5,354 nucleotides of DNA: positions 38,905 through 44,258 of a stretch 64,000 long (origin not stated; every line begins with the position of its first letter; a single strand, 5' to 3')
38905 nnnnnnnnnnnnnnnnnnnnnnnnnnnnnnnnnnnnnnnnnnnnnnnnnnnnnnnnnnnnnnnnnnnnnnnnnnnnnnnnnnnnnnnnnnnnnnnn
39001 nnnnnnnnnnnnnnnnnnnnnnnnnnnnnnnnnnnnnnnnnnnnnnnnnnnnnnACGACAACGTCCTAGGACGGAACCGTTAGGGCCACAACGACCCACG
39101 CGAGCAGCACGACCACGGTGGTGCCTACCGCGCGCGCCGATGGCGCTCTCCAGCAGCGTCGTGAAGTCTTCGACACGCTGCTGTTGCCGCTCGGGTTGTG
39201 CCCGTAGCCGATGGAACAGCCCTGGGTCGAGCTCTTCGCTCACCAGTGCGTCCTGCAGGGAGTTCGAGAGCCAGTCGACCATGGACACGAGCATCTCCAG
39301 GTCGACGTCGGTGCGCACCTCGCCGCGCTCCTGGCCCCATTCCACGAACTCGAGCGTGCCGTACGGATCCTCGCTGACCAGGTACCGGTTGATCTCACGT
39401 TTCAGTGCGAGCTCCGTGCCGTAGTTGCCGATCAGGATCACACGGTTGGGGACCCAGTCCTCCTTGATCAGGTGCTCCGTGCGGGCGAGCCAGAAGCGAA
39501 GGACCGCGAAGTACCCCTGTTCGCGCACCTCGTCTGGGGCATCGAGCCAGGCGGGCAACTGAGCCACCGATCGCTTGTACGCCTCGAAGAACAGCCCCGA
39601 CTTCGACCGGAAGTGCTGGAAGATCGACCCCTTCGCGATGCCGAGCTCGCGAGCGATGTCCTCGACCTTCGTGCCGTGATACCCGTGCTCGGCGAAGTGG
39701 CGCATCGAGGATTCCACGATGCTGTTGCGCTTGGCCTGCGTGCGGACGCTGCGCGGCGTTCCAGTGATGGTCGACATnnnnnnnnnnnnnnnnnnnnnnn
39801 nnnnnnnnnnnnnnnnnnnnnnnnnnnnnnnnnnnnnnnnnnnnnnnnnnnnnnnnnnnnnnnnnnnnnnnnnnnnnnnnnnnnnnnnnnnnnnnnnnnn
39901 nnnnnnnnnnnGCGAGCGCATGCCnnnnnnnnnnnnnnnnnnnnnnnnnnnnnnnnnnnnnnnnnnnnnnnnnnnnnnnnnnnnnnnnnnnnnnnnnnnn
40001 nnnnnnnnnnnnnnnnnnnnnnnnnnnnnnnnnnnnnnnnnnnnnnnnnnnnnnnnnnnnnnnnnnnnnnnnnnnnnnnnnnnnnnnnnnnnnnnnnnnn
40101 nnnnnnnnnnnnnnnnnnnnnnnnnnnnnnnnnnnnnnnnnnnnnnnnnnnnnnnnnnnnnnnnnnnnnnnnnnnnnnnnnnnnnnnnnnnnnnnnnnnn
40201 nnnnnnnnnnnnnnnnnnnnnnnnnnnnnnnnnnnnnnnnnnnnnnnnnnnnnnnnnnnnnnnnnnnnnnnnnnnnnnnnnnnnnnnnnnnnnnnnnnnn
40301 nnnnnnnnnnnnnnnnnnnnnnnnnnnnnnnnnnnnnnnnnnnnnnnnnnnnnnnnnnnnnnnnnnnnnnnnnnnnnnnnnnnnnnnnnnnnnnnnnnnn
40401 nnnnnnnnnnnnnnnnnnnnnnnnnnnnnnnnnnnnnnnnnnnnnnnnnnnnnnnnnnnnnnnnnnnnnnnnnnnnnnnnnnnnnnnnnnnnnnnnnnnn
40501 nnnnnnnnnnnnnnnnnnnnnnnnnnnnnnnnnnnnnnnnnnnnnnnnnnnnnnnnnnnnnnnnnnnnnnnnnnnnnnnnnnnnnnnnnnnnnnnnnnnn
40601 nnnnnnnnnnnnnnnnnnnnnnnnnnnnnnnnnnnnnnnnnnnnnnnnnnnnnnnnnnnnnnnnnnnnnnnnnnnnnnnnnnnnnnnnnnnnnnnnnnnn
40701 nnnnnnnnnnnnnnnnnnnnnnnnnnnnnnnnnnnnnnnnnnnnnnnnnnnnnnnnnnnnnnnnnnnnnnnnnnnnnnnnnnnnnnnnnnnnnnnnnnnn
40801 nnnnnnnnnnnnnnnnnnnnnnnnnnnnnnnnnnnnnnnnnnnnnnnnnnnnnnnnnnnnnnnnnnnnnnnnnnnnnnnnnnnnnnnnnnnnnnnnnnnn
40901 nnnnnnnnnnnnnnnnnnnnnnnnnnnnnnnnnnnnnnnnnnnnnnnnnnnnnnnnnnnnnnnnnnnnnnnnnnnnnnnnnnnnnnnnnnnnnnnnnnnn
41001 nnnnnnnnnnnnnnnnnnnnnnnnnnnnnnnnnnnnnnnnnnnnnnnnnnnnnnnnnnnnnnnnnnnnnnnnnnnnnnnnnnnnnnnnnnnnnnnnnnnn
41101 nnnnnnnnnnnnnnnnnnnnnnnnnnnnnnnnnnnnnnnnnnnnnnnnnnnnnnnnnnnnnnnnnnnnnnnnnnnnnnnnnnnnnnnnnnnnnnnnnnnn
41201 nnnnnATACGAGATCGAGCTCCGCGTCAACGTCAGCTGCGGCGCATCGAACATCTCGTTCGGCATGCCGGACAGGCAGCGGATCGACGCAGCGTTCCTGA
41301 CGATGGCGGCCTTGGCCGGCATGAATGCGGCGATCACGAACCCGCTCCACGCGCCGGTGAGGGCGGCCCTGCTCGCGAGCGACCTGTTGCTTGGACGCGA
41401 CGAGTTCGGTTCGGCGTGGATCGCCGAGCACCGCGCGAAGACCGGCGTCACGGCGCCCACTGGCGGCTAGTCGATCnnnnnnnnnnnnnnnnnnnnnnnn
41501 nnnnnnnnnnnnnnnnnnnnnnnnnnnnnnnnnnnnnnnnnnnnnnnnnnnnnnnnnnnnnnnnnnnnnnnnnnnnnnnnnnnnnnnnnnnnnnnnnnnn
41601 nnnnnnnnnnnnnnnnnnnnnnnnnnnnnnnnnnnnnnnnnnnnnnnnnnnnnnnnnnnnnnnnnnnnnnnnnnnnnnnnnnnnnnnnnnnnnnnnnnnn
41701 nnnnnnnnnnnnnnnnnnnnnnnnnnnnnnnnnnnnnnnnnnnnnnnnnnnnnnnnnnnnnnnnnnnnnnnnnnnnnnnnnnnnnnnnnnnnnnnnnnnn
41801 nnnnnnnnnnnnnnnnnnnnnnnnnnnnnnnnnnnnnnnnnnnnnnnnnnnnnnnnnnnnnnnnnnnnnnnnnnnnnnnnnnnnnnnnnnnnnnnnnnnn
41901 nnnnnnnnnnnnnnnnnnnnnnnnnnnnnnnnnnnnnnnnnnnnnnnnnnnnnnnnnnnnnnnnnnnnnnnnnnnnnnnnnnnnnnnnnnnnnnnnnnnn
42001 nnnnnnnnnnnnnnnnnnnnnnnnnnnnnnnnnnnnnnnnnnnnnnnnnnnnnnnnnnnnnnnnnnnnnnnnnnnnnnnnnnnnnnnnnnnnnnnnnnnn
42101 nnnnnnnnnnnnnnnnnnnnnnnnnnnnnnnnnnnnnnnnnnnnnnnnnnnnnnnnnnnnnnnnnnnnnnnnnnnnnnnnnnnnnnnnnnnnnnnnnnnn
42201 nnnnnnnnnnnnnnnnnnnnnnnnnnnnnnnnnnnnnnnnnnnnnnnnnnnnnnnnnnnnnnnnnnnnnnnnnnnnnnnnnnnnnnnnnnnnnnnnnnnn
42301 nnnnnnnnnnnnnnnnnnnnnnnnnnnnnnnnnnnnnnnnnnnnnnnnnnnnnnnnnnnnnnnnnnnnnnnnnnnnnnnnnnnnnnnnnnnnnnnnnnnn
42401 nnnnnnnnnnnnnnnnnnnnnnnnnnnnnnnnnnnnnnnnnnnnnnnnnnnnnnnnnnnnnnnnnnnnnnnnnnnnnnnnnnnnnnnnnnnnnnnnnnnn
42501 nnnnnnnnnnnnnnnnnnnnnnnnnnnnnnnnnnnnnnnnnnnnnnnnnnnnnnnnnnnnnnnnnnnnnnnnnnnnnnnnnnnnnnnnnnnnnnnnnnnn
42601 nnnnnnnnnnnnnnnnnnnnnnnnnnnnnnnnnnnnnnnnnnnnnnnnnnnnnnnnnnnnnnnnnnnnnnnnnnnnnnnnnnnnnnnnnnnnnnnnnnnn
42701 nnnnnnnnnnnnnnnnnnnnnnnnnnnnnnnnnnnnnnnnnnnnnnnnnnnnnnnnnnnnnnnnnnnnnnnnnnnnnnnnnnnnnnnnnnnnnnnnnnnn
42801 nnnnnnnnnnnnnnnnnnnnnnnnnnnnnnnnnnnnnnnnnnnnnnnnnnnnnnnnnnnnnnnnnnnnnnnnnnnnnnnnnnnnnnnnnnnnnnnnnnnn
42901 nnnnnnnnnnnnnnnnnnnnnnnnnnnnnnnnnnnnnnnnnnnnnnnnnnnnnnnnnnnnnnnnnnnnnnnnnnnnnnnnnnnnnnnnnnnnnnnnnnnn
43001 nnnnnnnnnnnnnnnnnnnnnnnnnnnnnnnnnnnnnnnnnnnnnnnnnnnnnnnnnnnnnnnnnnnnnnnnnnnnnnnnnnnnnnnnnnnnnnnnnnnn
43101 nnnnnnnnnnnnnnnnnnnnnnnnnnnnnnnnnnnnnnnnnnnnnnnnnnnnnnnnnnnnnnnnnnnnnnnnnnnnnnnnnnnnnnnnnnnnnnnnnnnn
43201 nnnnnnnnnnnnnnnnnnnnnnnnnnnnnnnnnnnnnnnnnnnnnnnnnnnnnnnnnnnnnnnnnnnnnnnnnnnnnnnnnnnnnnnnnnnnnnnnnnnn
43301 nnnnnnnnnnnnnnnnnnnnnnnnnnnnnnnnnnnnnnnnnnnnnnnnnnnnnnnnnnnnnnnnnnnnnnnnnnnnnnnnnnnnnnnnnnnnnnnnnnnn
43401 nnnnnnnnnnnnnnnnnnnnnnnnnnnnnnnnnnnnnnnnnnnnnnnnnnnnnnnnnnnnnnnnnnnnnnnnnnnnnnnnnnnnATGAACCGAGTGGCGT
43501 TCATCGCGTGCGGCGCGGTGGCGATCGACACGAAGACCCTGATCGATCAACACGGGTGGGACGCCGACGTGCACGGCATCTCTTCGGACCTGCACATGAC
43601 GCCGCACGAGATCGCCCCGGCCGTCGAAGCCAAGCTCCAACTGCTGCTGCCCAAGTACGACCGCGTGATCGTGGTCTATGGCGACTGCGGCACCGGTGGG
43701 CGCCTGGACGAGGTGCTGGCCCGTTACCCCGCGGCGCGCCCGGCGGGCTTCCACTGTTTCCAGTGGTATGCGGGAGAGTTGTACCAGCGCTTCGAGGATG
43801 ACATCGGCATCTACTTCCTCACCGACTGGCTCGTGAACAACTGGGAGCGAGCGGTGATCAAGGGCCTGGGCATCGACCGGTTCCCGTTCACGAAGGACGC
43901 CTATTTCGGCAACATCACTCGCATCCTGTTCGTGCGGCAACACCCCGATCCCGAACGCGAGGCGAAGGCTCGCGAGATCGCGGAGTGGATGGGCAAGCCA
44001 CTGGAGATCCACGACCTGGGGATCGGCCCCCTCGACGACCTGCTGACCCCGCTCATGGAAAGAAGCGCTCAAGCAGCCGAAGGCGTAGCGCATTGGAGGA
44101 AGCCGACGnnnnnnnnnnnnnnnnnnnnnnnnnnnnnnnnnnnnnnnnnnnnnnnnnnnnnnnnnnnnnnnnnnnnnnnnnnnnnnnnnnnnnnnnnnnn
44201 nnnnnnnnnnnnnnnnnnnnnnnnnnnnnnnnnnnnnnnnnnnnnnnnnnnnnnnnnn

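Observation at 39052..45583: Complete non-pyrrolysine MttB-family corrinoid methyl-transfer system in a high-GC, sarcosine-oxidase-containing genome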

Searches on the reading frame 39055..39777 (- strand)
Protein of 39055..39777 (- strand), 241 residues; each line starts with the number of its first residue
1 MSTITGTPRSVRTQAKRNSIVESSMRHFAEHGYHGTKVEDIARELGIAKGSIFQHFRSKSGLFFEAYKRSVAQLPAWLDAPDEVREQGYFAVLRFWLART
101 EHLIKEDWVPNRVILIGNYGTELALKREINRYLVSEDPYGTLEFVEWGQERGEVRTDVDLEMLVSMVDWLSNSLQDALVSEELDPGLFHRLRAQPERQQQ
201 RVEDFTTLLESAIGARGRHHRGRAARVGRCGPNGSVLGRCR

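Call 8: search_protein_families(library=pfam, proteins=[window:39055-39777:-])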
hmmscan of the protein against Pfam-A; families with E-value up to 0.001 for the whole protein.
seq(241 aa): 1 family
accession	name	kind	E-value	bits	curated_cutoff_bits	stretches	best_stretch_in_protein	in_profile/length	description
PF00440.29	TetR_N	-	3.1e-16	59.3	24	1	20-66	1-47/47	Bacterial regulatory proteins, tetR family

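Call 103: search_protein_families(library=ncbifam, proteins=[window:39130-39777:-], max_evalue=0.00001)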
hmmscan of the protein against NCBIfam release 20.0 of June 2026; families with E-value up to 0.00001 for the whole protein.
window:39130-39777:- (216 aa): 14 families
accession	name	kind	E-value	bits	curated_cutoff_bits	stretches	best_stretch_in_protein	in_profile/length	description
NF041196.1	ScbR_bind_reg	equivalog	1.3e-11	45.1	150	1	9-92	3-83/191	ScbR family autoregulator-binding transcription factor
TIGR03968.1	mycofact_TetR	equivalog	2.3e-10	40.4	224.9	1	12-82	6-76/190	mycofactocin system transcriptional regulator MftR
NF007949.0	PRK10668.1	equivalog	3.3e-10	39.8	271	1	13-74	9-70/216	multidrug efflux transporter transcriptional repressor AcrR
NF053878.1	FATransRegFadRBac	equivalog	1.6e-09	37.8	200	1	14-77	2-65/190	fatty acid metabolism transcriptional regulator FadR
TIGR03384.1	betaine_BetI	equivalog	1.5e-08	34.5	201.3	1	13-75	6-68/189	choline-binding transcriptional repressor BetI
NF011584.0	PRK15008.1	equivalog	1.7e-08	34.6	230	1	8-71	11-74/212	HTH-type transcriptional regulator RutR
NF007430.0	PRK09975.1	equivalog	2e-08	33.6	274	1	15-69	11-65/220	acrEF/envCD operon transcriptional regulator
NF050111.1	TransRegSACE7040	equivalog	2.2e-08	34.2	250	1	16-65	2-51/186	SACE_7040 family transcriptional regulator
NF053731.1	TransRegFasRMycb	equivalog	4.1e-08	33.3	330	1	13-74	9-70/199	HTH-type transcriptional activator FasR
NF051852.1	efflux_TF_MtrR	exception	4.5e-08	33.1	280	1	14-116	9-111/205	multidrug efflux system transcriptional repressor MtrR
TIGR03613.1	RutR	equivalog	1.1e-07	31.9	368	1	9-71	2-64/202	pyrimidine utilization regulatory protein R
NF037937.1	septum_RefZ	equivalog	1.8e-07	31.2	180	1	17-65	1-49/195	forespore capture DNA-binding protein RefZ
NF051457.1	acryl_TF_AcuR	equivalog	2.7e-07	30.1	247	1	12-127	14-128/204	acrylate utilization transcriptional regulator AcuR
NF001978.0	PRK00767.1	equivalog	7.4e-07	29.2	118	1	11-75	5-69/197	transcriptional regulator BetI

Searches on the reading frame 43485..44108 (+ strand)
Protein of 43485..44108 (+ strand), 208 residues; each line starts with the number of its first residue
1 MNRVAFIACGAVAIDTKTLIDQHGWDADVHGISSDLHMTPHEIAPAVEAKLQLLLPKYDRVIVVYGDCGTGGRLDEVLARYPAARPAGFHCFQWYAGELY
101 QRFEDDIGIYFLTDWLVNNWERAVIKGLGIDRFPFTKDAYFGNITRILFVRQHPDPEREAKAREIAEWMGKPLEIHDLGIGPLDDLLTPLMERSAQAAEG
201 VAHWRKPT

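Call 8: search_protein_families(library=pfam, proteins=[window:43485-44108:+])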
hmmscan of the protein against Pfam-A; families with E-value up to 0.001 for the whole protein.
seq(208 aa): 1 family
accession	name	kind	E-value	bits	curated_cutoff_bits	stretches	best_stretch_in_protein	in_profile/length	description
PF07796.16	DUF1638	-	7.8e-23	81.6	27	1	33-187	3-161/161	Protein of unknown function (DUF1638)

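Call 24: search_protein_families(library=ncbifam, proteins=[window:43485-44108:+], max_evalue=0.00001)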
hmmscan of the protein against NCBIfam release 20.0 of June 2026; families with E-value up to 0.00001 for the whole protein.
seq(208 aa): 0 families

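Call 66: find_homologous_proteins(query=window:43485-44063:+, max_evalue=0.00001)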
Query window:43485-44063:+ (193 aa): 953 proteins with E <= 0.00001 among 1058 candidates; the best 120 are listed.
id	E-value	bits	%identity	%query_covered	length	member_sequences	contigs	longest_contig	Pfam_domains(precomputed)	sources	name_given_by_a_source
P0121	4.5e-121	420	93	99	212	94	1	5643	PF07796.17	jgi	jgi:hypothetical protein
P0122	7.9e-121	419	94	98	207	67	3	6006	PF07796.17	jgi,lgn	jgi:hypothetical protein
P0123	1.1e-120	419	93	99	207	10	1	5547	PF07796.17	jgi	jgi:Protein of unknown function (DUF1638)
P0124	3.6e-114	398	89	98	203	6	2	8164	PF07796.17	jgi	jgi:hypothetical protein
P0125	3.2e-111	388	86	98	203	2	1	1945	PF07796.17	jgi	jgi:hypothetical protein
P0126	2.3e-109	382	85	98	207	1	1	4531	PF07796.17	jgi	jgi:hypothetical protein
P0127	4.3e-109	381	84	98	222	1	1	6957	PF07796.17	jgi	jgi:hypothetical protein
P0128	1.5e-108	379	84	98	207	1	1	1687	PF07796.17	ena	-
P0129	1.5e-108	379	84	98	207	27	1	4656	PF07796.17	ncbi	ncbi:MAG TPA: DUF1638 domain-containing protein [Actinomycetota bacterium]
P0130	1.9e-108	379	82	99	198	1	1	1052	PF07796.17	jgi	jgi:hypothetical protein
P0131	5.4e-108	377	81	99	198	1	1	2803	PF07796.17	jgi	-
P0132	9.2e-108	377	81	99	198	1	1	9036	PF07796.17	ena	-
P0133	1.1e-107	376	83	98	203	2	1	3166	PF07796.17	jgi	jgi:hypothetical protein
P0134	2.5e-107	375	82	99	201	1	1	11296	PF07796.17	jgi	-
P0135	3.2e-107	375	84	98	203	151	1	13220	PF07796.17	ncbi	ncbi:MAG: DUF1638 domain-containing protein [Actinomycetota bacterium]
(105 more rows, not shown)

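Call 68: find_encoding_contigs(protein=P0122, flank=6000, max_places=3)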
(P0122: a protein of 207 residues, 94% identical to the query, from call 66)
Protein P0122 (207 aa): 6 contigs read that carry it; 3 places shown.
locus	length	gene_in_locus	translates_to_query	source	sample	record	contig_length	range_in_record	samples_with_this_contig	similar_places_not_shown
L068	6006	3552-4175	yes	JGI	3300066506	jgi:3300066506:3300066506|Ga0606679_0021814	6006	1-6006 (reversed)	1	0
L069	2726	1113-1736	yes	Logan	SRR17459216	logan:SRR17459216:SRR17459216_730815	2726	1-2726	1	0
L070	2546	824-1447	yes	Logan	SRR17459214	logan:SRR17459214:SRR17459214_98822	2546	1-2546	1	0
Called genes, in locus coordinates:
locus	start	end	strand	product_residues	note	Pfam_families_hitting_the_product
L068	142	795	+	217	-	PF02607:B12-binding_2, PF02310:B12-binding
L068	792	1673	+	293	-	PF02007:MtrH (weak), PF00809:Pterin_bind, PF03599:CdhD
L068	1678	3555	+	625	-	PF00111:Fer2, PF17650:RACo_linker, PF17651:Raco_middle, PF14574:RACo_C_ter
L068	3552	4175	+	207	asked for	PF07796:DUF1638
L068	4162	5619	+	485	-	PF06253:MTTB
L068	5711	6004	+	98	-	?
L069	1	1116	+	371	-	?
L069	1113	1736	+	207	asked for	PF07796:DUF1638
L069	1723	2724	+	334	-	?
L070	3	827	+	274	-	?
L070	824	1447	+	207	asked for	PF07796:DUF1638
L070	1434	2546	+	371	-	?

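Call 69: find_encoding_contigs(protein=P0121, flank=6000, max_places=2)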
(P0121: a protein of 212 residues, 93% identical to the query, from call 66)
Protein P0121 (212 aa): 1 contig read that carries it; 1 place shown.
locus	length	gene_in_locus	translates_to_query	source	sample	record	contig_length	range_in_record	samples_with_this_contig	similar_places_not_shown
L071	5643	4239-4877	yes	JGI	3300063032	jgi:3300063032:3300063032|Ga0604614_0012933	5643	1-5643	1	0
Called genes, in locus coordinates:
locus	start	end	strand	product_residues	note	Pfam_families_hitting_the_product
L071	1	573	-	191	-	?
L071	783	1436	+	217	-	PF02607:B12-binding_2, PF02310:B12-binding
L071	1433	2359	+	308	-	PF00809:Pterin_bind, PF03599:CdhD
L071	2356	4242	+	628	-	PF00111:Fer2, PF17650:RACo_linker, PF17651:Raco_middle, PF14574:RACo_C_ter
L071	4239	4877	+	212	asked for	PF07796:DUF1638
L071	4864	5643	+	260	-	?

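Call 75: search_protein_representatives(protein=window:43485-44063:+)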
Query: 193 residues. Proteins with E-value up to 0.001 (for the whole library): 1062; up to 1e-10: 448; up to 1e-30: 45. The best 150 are listed.
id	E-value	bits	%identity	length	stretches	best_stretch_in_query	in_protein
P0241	8.7e-89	313.0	93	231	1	2-143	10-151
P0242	2.5e-72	259.3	76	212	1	3-145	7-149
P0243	5.4e-69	248.4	83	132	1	64-192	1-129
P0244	1.1e-65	237.6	86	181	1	62-182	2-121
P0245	4.6e-64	232.3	53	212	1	3-188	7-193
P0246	2.1e-58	213.8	58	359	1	3-192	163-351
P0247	4.3e-48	180.1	45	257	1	3-190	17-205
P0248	9.8e-47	175.7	46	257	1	2-192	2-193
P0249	1.1e-46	175.5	90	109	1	2-89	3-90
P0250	4.2e-44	167.1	82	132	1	101-192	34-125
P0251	3.0e-43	164.3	39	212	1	4-193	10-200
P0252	7.3e-41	156.5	47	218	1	6-183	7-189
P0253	8.7e-41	156.3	42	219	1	3-184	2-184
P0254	2.6e-39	151.4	40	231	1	4-192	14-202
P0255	4.1e-39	150.8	38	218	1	3-192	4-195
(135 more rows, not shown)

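Call 81: predict_structure(alignment_id=A2)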
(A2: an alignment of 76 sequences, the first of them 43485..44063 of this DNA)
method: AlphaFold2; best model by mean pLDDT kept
length: 193 residues; sequences in the alignment: 76
mean_pLDDT: 96.8   pTM: 0.90
mean pLDDT of the five models: 96.8, 96.8, 96.3, 96.2, 96.0
residues with pLDDT >= 90: 190; 70-90: 2; 50-70: 1; < 50: 0
segments of 3 or more residues with pLDDT < 50: none
pLDDT, mean of each block of 10 residues (from residue 1): 94 98 98 95 98 98 96 97 95 95 94 98 96 97 98 98 98 98 98 95
secondary structure, 60 per line:
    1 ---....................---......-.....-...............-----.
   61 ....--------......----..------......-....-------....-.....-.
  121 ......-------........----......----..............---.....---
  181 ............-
elements in order: E4-9 H10-23 E27-32 H34-38 H40-54 E60-64 H73-78 H91-96 H98-101 E109-112 H114-118 H120-126 H134-141 E146-151 H156-169 E173-177 H181-192

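Call 85: fold_search(model_id=the predicted structure, library=pdb)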
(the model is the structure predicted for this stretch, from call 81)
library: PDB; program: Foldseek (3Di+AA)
matches with E <= 10: 1394; with E <= 0.001: 3
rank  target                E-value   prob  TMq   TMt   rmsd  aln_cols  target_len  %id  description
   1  6kj9_C                4.3e-04  0.97  0.29  0.21  11.2       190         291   12  E. coli ATCase catalytic subunit mutant - G128/130A (released 2020-03-11)
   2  9atc_A                4.3e-04  0.97  0.29  0.20  12.3       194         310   11  ATCASE Y165F MUTANT (released 1999-07-26)
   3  1sku_A                7.4e-04  0.93  0.29  0.20  11.9       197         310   13  E. coli Aspartate Transcarbamylase 240's Loop Mutant (K244N) (released 2004-03-30)
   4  1xjw_A                1.6e-03  0.91  0.29  0.21  11.6       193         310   11  The Structure of E. coli Aspartate Transcarbamoylase Q137A Mutant in The R-State (released 2005-05-24)
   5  4h31_A                1.6e-03  0.90  0.28  0.18  12.8       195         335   14  Crystal structure of anabolic ornithine carbamoyltransferase from Vibrio vulnificus in complex with carbamoyl phosphat (released 2012-09-26)
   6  4jfr_B                1.7e-03  0.90  0.28  0.19  12.6       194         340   15  Crystal structure of anabolic ornithine carbamoyltransferase from Vibrio vulnificus in complex with carbamoyl phosphat (released 2013-03-13)
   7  4e2f_A                1.8e-03  0.91  0.30  0.21  12.0       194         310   12  Crystal Structure of E. coli Aspartate Transcarbamoylase K164E/E239K Mutant in an intermediate state (released 2012-05-02)
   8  7xjt_B                1.8e-03  0.91  0.29  0.19  13.0       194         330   15  Catabolic ornithine carbamoyltransferases (OTCs) from Psychrobacter sp. PAMC 21119 (released 2022-08-31)
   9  4jfr_A                2.1e-03  0.84  0.27  0.18  12.2       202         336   15  Crystal structure of anabolic ornithine carbamoyltransferase from Vibrio vulnificus in complex with carbamoyl phosphat (released 2013-03-13)
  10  2otc_A                2.3e-03  0.87  0.28  0.19  13.3       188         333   13  ORNITHINE TRANSCARBAMOYLASE COMPLEXED WITH N-(PHOSPHONACETYL)-L-ORNITHINE (released 1998-06-17)
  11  4h31_C                2.4e-03  0.87  0.28  0.19  12.7       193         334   16  Crystal structure of anabolic ornithine carbamoyltransferase from Vibrio vulnificus in complex with carbamoyl phosphat (released 2012-09-26)
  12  4kwt_B                2.6e-03  0.92  0.31  0.20  12.1       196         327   17  Crystal structure of unliganded anabolic ornithine carbamoyltransferase from Vibrio vulnificus at 1.86 A resolution (released 2013-06-05)
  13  4nf2_A                2.6e-03  0.91  0.29  0.20  12.9       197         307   11  Crystal structure of anabolic ornithine carbamoyltransferase from Bacillus anthracis in complex with carbamoyl phospha (released 2013-11-13)
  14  4h31_B                2.6e-03  0.87  0.28  0.19  12.6       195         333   15  Crystal structure of anabolic ornithine carbamoyltransferase from Vibrio vulnificus in complex with carbamoyl phosphat (released 2012-09-26)
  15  1d09_A                2.7e-03  0.87  0.30  0.21  11.7       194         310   12  ASPARTATE TRANSCARBAMOYLASE COMPLEXED WITH N-PHOSPHONACETYL-L-ASPARTATE (PALA) (released 2000-01-28)
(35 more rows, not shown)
